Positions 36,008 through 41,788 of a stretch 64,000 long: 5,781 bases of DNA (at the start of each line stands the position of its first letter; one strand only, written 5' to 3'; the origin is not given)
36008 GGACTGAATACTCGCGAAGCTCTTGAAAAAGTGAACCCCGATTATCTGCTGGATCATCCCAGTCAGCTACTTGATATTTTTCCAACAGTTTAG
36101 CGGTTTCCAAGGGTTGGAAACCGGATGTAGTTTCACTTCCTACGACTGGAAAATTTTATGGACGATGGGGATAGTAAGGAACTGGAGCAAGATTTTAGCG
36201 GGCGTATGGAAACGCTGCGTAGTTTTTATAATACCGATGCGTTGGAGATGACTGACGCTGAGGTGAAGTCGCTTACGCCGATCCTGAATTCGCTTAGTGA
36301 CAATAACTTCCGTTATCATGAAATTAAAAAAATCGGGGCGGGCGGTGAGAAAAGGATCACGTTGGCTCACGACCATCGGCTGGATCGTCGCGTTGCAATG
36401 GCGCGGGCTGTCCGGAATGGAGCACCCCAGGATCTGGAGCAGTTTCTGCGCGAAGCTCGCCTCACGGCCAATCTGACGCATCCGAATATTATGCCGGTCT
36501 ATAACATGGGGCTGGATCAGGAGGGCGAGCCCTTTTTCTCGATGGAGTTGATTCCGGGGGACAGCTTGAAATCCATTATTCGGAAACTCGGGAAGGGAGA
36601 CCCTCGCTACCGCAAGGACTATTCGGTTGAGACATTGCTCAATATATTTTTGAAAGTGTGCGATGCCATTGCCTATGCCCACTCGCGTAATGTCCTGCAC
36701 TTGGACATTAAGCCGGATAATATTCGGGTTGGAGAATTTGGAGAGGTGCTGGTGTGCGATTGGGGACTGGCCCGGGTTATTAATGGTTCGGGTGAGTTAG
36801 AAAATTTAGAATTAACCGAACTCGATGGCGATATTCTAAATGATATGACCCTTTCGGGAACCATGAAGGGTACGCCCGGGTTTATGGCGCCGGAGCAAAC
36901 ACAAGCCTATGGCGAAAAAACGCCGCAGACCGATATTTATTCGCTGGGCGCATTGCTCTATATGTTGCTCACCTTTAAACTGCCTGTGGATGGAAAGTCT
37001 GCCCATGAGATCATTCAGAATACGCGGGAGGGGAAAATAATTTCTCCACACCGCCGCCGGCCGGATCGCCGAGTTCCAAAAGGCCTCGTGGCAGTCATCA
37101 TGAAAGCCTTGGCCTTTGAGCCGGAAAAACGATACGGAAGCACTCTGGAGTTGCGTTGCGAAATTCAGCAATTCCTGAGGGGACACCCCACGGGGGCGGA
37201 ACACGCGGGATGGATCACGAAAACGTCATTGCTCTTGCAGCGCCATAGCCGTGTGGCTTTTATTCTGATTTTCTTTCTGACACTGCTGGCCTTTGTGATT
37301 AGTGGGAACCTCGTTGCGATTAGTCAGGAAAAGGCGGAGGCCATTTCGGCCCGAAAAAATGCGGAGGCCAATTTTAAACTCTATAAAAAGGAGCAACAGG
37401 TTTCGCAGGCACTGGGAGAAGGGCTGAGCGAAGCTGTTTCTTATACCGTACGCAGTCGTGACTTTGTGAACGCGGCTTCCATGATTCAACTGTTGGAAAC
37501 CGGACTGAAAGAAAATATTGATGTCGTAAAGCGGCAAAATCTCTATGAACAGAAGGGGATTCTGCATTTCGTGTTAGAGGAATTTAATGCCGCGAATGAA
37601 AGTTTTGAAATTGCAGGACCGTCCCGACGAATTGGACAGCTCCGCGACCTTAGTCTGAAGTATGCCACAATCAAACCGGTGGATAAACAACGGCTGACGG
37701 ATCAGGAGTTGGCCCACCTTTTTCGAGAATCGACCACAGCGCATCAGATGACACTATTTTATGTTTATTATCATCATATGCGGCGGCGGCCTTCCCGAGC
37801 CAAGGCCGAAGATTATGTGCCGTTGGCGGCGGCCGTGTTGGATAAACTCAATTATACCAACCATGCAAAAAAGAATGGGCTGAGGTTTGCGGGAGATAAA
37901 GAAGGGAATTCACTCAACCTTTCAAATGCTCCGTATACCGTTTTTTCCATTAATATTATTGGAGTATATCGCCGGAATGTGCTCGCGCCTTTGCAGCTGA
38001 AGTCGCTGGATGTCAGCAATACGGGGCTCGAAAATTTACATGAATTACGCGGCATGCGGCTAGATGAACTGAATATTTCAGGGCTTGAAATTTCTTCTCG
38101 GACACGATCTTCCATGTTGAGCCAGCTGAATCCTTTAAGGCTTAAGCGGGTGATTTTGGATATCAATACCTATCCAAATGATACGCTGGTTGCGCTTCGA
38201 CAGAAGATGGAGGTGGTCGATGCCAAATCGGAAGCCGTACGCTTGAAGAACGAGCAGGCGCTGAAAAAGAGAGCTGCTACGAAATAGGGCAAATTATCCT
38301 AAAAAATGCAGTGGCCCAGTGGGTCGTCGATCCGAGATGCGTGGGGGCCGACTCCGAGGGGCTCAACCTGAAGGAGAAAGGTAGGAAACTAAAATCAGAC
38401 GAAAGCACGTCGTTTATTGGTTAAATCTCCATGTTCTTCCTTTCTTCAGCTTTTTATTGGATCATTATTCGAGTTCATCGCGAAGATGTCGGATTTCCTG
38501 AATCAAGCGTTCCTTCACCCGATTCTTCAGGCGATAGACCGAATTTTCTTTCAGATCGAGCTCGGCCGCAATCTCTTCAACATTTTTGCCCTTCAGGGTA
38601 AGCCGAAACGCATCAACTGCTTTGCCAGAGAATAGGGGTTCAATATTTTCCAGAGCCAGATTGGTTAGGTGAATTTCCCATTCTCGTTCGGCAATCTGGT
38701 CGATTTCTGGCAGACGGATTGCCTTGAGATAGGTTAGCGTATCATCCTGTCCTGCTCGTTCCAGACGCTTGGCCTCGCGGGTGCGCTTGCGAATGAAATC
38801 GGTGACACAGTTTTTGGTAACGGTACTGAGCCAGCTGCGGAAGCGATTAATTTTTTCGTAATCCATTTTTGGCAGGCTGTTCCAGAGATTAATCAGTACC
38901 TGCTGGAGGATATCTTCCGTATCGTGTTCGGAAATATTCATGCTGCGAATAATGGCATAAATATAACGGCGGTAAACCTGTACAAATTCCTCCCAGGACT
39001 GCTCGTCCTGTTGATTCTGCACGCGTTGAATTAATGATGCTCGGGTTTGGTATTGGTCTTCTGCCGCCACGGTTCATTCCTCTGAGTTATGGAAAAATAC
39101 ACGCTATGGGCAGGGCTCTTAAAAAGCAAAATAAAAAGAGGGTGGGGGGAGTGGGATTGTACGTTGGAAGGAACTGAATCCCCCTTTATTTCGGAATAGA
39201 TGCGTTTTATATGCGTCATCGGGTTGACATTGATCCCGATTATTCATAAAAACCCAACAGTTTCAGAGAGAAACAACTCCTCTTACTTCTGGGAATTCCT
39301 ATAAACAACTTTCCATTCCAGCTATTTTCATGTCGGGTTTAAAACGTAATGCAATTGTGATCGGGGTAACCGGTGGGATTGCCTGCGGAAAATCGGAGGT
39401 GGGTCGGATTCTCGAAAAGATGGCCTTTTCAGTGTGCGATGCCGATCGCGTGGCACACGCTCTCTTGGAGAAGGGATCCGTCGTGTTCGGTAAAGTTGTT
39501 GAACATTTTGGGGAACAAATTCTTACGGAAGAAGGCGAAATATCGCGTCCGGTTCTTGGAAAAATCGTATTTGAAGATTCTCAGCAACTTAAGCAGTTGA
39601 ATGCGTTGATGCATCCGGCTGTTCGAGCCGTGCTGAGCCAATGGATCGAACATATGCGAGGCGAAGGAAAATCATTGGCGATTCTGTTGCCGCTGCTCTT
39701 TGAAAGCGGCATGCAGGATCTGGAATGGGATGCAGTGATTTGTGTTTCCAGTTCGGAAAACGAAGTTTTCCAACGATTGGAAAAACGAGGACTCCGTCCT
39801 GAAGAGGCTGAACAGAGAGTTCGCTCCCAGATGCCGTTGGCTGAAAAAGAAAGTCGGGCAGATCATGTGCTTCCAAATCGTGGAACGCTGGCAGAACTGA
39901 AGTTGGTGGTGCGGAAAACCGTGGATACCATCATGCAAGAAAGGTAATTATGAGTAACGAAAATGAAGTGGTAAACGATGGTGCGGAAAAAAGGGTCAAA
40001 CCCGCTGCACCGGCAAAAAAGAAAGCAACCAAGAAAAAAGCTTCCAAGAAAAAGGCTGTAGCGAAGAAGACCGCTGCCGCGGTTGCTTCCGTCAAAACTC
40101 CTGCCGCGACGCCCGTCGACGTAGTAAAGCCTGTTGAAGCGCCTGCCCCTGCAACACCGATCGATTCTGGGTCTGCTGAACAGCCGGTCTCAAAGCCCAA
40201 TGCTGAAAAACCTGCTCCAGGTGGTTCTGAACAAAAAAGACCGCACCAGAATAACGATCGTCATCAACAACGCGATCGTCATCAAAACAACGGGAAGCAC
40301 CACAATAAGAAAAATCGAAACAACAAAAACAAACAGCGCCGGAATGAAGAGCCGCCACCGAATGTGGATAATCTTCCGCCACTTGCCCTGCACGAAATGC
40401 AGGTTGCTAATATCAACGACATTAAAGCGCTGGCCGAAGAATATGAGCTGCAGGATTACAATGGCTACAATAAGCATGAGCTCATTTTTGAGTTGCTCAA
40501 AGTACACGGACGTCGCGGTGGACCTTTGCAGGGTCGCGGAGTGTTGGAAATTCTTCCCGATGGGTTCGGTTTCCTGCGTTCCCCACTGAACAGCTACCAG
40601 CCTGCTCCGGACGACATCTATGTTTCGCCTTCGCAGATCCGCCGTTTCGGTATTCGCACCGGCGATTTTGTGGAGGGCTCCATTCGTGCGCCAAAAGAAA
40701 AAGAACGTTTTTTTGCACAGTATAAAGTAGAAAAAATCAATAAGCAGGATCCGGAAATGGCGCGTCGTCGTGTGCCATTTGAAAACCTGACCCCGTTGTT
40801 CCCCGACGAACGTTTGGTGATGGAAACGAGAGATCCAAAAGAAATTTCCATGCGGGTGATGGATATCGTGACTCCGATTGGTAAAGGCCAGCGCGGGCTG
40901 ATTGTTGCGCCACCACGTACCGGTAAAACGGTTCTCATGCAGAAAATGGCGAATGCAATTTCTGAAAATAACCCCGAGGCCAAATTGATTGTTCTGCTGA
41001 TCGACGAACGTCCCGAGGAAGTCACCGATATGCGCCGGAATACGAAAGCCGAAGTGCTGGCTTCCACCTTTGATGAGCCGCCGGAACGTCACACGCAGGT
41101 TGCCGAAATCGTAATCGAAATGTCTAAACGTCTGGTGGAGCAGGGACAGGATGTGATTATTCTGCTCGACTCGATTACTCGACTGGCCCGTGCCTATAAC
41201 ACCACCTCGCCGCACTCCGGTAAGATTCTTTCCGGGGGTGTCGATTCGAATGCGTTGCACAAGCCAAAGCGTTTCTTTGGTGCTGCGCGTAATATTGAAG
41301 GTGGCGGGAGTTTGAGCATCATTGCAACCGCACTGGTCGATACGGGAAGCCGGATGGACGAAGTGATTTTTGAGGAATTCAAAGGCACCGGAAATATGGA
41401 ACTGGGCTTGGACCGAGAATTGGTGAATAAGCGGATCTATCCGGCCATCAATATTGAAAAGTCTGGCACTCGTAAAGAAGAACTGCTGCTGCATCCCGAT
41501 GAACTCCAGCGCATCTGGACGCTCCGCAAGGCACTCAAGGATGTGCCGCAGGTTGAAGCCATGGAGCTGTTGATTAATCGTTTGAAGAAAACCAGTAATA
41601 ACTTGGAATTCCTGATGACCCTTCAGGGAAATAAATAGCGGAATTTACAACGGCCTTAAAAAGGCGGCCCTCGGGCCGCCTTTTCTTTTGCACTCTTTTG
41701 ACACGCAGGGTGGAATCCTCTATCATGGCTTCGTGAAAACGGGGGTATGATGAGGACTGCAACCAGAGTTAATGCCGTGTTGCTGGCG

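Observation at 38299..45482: Two-copy ~160-nt non-coding element with compensatory base pairing, each just 3' of a plus-strand gene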

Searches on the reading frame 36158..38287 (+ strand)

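Call 10: search_protein_families(library=pfam, proteins=[window:36158-38287:+])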
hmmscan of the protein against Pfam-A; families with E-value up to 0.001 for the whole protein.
window:36158-38287:+ (709 aa): 2 families
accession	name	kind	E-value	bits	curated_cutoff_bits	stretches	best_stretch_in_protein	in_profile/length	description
PF00069.31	Pkinase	-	2.2e-35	122.7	31.7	1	53-328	1-254/263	Protein kinase domain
PF07714.23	PK_Tyr_Ser-Thr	-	1.5e-22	80.6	23.1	1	67-325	15-248/258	Protein tyrosine and serine/threonine kinase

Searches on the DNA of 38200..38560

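Call 6: search_rna_families(source=window, start=38200, end=38560, threshold=evalue, max_evalue=10, show_alignments=3)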
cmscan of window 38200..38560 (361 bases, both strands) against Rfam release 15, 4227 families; matches with E-value up to 10: 1.
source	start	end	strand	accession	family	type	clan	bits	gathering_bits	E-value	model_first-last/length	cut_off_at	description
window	38515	38549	-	RF02929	algC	Cis-reg;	-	19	33.8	0.24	1-52/52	no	algC RNA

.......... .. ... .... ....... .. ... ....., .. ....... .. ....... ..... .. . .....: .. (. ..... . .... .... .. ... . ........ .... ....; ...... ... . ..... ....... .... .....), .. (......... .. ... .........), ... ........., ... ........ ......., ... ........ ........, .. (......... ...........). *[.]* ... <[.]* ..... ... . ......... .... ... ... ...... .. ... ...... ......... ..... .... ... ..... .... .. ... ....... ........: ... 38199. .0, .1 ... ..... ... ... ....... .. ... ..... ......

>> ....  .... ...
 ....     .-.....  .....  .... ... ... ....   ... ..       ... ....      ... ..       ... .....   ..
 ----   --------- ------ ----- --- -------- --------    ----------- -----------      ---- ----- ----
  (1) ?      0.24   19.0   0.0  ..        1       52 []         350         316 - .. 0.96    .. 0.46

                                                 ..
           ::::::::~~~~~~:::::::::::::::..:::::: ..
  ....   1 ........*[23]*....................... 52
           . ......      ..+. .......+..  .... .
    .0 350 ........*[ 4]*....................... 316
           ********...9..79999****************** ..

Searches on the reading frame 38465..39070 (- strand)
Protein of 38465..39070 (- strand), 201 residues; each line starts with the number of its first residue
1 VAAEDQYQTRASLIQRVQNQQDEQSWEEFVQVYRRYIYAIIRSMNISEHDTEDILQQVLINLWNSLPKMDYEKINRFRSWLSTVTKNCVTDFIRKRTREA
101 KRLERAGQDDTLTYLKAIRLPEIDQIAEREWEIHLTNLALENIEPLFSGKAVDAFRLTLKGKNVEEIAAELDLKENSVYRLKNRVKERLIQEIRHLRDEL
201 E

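Call 10: search_protein_families(library=pfam, proteins=[window:38465-39070:-])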
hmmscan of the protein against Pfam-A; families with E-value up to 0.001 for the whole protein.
window:38465-39070:- (201 aa): 3 families
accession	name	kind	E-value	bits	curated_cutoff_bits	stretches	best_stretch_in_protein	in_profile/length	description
PF04542.20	Sigma70_r2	-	4.5e-16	58.8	24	1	30-98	2-70/71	Sigma-70 region 2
PF13384.12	HTH_23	-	8.6e-05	22.7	24.6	1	154-187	10-44/50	Homeodomain-like domain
PF08281.18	Sigma70_r4_2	-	0.00084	19.4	25.7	0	154-189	18-54/54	Sigma-70, region 4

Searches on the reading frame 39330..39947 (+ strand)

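Call 10: search_protein_families(library=pfam, proteins=[window:39330-39947:+])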
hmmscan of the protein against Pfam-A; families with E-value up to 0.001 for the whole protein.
window:39330-39947:+ (205 aa): 2 families
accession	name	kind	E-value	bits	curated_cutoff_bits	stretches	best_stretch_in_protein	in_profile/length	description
PF01121.26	CoaE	-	2.7e-44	151.4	27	1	9-188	1-179/180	Dephospho-CoA kinase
PF13238.12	AAA_18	-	1.5e-06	29.1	29.4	1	11-161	1-119/128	AAA domain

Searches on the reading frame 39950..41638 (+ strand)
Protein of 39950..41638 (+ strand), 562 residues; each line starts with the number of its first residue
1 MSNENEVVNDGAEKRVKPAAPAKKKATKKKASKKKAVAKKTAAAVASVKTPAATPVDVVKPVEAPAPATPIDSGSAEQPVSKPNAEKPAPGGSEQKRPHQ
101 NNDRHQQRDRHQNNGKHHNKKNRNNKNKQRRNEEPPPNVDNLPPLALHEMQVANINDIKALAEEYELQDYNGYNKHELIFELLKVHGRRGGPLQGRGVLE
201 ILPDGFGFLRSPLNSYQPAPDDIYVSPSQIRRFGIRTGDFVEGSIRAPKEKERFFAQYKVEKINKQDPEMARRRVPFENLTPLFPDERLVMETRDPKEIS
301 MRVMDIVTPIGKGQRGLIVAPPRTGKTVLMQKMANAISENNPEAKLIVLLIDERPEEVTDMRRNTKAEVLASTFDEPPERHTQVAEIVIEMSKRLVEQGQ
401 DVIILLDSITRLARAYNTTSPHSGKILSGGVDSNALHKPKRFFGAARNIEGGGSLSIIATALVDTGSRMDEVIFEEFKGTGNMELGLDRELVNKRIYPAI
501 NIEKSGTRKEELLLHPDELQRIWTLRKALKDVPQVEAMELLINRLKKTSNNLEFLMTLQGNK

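Call 10: search_protein_families(library=pfam, proteins=[window:39950-41638:+])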
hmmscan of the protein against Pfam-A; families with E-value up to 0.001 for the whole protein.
window:39950-41638:+ (562 aa): 5 families
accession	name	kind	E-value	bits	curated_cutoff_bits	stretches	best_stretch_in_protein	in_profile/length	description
PF07497.18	Rho_RNA_bind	-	2.9e-31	107.5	27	1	196-269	2-73/73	Rho termination factor, RNA-binding domain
PF00006.31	ATP-synt_ab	-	2.7e-27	96.2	29.5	1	301-505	2-211/213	ATP synthase alpha/beta family, nucleotide-binding domain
PF07498.18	Rho_N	-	1.4e-07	31.8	24.9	1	154-191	6-43/43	Rho termination factor, N-terminal domain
PF19568.5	Spore_III_AA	-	0.00016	21.3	27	1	299-356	130-188/306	Sporulation stage III, protein AA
PF05729.18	NACHT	-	0.00082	19.7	26.7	0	325-418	12-99/167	NACHT domain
